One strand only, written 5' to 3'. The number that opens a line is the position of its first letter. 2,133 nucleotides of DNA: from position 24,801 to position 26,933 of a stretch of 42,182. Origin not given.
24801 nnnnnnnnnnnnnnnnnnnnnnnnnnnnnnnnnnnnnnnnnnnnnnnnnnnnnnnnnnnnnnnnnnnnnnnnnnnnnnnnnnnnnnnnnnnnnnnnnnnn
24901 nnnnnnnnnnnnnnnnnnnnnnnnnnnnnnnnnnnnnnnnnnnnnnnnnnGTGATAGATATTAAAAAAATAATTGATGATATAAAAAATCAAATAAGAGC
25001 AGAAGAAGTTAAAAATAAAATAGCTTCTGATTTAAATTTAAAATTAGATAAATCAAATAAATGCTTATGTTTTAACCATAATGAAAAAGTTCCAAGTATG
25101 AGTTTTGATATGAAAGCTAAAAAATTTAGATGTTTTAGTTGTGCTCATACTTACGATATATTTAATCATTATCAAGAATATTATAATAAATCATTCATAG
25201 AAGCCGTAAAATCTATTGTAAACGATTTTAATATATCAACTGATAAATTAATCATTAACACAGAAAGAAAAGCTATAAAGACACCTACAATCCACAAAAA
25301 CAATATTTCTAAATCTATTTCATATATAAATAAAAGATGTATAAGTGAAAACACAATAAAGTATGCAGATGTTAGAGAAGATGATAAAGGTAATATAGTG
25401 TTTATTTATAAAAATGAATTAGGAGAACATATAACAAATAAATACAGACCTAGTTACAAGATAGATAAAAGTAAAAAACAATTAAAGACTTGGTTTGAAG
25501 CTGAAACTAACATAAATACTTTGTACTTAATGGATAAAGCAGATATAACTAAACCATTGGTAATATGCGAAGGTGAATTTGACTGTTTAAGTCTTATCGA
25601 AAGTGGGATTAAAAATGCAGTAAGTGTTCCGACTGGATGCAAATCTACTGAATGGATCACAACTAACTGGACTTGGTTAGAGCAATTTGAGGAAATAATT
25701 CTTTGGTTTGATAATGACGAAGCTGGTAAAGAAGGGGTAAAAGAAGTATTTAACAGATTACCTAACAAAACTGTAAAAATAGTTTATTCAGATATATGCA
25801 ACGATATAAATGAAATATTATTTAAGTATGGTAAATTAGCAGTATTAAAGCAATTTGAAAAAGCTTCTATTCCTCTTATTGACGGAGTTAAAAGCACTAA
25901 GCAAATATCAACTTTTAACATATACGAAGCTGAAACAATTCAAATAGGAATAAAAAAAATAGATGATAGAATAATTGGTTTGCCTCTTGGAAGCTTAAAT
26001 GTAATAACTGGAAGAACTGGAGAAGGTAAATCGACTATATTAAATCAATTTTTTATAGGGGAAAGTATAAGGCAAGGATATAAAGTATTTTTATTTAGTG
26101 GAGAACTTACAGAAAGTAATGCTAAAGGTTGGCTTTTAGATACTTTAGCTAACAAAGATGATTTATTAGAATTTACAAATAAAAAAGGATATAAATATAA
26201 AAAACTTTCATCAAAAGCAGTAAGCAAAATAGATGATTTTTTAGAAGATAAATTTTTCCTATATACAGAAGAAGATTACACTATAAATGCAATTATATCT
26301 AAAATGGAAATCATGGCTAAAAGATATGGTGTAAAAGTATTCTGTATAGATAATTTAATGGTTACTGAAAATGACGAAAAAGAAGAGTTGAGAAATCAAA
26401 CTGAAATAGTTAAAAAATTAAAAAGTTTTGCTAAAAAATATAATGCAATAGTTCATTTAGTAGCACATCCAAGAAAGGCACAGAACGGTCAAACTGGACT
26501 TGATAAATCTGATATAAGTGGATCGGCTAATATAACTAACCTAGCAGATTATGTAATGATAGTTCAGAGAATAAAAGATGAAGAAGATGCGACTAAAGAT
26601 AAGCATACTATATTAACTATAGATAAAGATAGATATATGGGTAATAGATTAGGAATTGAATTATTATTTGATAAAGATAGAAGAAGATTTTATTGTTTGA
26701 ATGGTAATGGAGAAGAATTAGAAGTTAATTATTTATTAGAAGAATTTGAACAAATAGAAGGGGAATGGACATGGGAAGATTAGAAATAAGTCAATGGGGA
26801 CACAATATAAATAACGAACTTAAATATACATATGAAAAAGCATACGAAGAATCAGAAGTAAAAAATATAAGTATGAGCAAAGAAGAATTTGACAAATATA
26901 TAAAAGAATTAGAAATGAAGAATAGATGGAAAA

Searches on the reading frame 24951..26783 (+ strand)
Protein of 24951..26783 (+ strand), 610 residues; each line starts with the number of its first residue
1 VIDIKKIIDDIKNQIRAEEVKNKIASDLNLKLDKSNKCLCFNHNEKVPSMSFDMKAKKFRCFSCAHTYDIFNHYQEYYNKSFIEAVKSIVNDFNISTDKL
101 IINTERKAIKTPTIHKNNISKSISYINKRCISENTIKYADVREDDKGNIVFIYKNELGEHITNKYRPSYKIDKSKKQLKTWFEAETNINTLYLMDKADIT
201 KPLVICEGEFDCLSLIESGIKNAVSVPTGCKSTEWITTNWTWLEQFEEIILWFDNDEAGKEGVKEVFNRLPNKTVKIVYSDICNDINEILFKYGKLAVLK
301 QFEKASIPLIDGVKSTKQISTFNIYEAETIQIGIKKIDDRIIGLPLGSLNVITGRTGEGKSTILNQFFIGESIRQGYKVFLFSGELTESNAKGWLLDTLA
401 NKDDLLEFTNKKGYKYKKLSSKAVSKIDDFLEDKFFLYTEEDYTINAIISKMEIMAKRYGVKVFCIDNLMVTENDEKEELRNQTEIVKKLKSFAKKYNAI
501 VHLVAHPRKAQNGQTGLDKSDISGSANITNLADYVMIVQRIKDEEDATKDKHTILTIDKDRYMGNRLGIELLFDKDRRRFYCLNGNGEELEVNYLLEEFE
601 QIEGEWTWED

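Call 9: search_protein_families(library=phrogs, proteins=[window:24951-26783:+], max_evalue=0.001)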
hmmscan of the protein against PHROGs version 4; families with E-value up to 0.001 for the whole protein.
window:24951-26783:+ (610 aa): 12 families
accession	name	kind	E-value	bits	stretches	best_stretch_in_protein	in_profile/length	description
phrog_239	-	DNA, RNA and nucleotide metabolism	8.1e-93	313.8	1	13-594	17-610/801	DNA primase/helicase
phrog_19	-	DNA, RNA and nucleotide metabolism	2.7e-39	136.6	1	326-589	331-587/621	DnaB-like replicative helicase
phrog_5482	-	unknown function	1.8e-34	120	1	346-587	50-303/341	-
phrog_47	-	DNA, RNA and nucleotide metabolism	5e-24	85.9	1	37-295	52-327/947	DNA primase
phrog_6444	-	DNA, RNA and nucleotide metabolism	4.9e-23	82.8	2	175-311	243-371/577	DNA primase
phrog_849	-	DNA, RNA and nucleotide metabolism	2.7e-14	54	1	108-296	134-334/435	DNA primase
phrog_11992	-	unknown function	9.9e-14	52.9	1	13-113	5-101/177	-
phrog_243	-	DNA, RNA and nucleotide metabolism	3.9e-11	43.4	1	334-552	22-234/273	DnaB-like replicative helicase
phrog_360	-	DNA, RNA and nucleotide metabolism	6e-08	33.9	1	34-87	28-81/133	DNA primase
phrog_18097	-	DNA, RNA and nucleotide metabolism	5e-07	30.5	1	21-92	17-89/199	DNA primase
phrog_3123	-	unknown function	2.3e-06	27.5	1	368-559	371-557/583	-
phrog_6088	-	DNA, RNA and nucleotide metabolism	0.00014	21.4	0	165-274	166-263/772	DNA primase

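Call 55: search_dna_similar(query=window:24951-26783:+, collection=phages, mode=protein, max_rows=12)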
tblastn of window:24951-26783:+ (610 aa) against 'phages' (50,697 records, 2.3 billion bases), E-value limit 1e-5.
Records with a match: 1819; places in all: 1820; records where one place covers at least 80% of the query: 71.
Best place of each record, by identity: <60% 1819.
By first word of the organism name: Klebsiella 399; Pseudomonas 361; Escherichia 279; Vibrio 113; Salmonella 108; Yersinia 84; Flavobacterium 30; Enterobacter 30; Synechococcus 28; Pectobacterium 28; and 65 more.
By host as written in the record: - 276; Klebsiella pneumoniae 198; Escherichia coli 99; Pseudomonas aeruginosa 91; Yersinia pestis 38; Vibrio harveyi BAA-1116 36; Salmonella enterica subsp. enterica serovar Typhi 30; Klebsiella pneumoniae 135080 28; and 423 more.
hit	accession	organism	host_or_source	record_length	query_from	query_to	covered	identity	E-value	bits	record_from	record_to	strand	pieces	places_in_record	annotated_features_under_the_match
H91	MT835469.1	Bacteriophage sp.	human fecal samples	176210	33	581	90%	33.2%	1e-75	269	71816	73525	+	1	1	record has no annotation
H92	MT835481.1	Bacteriophage sp.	human fecal samples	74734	48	597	90%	29.0%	2e-55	209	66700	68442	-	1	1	record has no annotation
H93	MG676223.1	Vibrio phage ValSw3-3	Vibrio alginolyticus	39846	29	593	93%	26.4%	2e-24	115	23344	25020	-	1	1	DNA primase/helicase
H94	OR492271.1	Fusobacterium phage phiFN37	Fusobacterium necrophorum subsp. ...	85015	123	545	69%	33.3%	2e-42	170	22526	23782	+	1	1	DNA primase/helicase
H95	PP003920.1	Pseudomonas phage vB_Pae_U8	Pseudomonas aeruginosa ST773 ...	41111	62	594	87%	26.0%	9e-25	116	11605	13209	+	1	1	DNA primase/helicase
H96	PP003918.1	Pseudomonas phage vB_Pae_U6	Pseudomonas aeruginosa ST773 ...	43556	62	594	87%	26.0%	9e-25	116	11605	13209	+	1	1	DNA primase/helicase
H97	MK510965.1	Pseudomonas phage vB_Pae_CF34a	Pseudomonas aeruginosa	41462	62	594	87%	26.0%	3e-24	114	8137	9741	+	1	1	DNA primase | putative replication helicase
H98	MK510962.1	Pseudomonas phage vB_Pae_CF3a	Pseudomonas aeruginosa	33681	62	581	85%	26.3%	8e-25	116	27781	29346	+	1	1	DNA primase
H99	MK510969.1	Pseudomonas phage vB_Pae_CF60a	Pseudomonas aeruginosa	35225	62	581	85%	26.3%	8e-25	116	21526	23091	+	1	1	DNA primase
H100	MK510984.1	Pseudomonas phage vB_Pae_BR200a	Pseudomonas aeruginosa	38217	62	581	85%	26.3%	8e-25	116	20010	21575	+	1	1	DNA primase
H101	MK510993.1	Pseudomonas phage vB_Pae_BR201a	Pseudomonas aeruginosa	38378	62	581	85%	26.3%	8e-25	116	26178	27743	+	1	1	DNA primase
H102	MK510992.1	Pseudomonas phage vB_Pae_BR144a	Pseudomonas aeruginosa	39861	62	581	85%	26.3%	8e-25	116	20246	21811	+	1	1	DNA primase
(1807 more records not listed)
